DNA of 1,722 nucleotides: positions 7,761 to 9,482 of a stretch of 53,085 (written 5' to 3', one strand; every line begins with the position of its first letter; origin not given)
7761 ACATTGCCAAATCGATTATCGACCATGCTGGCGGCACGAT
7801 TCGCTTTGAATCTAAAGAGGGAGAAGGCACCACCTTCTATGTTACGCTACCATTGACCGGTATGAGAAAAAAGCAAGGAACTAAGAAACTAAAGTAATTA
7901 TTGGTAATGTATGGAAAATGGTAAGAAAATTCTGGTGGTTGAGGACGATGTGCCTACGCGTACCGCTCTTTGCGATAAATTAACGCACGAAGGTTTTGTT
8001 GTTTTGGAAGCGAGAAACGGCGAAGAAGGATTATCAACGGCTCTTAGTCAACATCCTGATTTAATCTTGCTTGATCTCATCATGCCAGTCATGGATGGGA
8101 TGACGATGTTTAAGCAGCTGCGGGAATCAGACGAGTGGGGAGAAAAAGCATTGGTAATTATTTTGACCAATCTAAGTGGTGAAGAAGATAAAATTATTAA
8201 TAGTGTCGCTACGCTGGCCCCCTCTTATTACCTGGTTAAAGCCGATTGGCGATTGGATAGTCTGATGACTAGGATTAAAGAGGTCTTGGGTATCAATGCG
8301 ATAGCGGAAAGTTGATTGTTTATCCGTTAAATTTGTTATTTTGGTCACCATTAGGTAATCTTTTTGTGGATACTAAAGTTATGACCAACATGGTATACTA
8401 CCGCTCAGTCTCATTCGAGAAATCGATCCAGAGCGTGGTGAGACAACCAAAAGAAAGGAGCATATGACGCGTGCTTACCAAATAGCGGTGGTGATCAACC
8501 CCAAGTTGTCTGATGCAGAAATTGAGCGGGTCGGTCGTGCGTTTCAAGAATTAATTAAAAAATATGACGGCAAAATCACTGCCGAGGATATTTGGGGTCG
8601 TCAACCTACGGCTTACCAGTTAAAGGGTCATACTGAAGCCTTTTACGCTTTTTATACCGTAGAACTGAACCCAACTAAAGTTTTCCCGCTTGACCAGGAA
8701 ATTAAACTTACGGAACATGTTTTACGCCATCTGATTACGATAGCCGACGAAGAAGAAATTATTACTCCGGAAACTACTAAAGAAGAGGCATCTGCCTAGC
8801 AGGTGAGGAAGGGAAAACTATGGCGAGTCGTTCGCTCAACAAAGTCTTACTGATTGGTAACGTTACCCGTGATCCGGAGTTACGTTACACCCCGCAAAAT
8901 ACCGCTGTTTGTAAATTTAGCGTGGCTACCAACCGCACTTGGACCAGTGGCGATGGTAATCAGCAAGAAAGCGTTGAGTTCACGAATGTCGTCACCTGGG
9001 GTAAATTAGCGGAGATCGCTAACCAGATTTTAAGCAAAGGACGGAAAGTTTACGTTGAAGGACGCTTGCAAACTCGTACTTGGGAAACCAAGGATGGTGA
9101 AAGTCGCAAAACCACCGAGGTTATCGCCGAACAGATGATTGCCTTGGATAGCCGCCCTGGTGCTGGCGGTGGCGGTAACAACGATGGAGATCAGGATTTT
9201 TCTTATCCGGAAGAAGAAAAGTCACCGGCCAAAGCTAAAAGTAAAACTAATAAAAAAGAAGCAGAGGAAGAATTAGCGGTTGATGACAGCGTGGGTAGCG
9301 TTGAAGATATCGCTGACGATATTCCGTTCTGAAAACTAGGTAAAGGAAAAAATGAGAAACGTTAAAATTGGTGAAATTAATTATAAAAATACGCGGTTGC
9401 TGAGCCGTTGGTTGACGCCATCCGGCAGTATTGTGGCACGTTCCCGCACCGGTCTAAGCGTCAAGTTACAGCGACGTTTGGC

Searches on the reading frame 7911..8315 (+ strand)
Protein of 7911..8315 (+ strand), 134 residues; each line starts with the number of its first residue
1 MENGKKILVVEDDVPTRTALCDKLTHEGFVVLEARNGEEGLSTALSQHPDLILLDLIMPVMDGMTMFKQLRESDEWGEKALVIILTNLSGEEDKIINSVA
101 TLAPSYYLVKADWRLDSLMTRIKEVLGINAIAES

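Call 30: search_protein_families(library=pfam, proteins=[window:7911-8315:+], max_evalue=0.01)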
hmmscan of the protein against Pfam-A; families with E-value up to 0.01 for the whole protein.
window:7911-8315:+ (134 aa): 1 family
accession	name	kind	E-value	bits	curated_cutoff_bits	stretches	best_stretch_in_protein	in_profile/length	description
PF00072.30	Response_reg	-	6e-18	65.5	30.2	1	7-119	1-107/111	Response regulator receiver domain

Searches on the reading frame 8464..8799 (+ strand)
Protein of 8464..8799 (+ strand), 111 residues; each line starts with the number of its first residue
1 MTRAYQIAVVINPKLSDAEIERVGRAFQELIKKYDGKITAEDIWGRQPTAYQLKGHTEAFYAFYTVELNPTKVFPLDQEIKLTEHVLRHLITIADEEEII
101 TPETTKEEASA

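Call 30: search_protein_families(library=pfam, proteins=[window:8464-8799:+], max_evalue=0.01)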
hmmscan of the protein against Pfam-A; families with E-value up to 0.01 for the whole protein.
window:8464-8799:+ (111 aa): 1 family
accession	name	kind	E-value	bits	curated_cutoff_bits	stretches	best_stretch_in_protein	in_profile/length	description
PF01250.22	Ribosomal_S6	-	7.2e-20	71.4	27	1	5-91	2-88/90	Ribosomal protein S6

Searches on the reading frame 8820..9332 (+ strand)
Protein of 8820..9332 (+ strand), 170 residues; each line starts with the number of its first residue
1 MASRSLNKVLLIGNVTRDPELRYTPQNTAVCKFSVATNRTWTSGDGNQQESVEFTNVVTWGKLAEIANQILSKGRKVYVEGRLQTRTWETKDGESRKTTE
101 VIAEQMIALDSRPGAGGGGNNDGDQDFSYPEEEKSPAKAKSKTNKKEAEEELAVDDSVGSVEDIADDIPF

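Call 30: search_protein_families(library=pfam, proteins=[window:8820-9332:+], max_evalue=0.01)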
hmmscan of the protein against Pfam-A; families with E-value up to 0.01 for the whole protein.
window:8820-9332:+ (170 aa): 2 families
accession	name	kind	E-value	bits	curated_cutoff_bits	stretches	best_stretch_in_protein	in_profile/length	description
PF00436.31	SSB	-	1.1e-38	131.9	26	1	6-106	1-101/104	Single-strand binding protein family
PF22657.2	SSB_1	-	0.00032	21.3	27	1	7-87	1-79/91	Another single-strand binding protein family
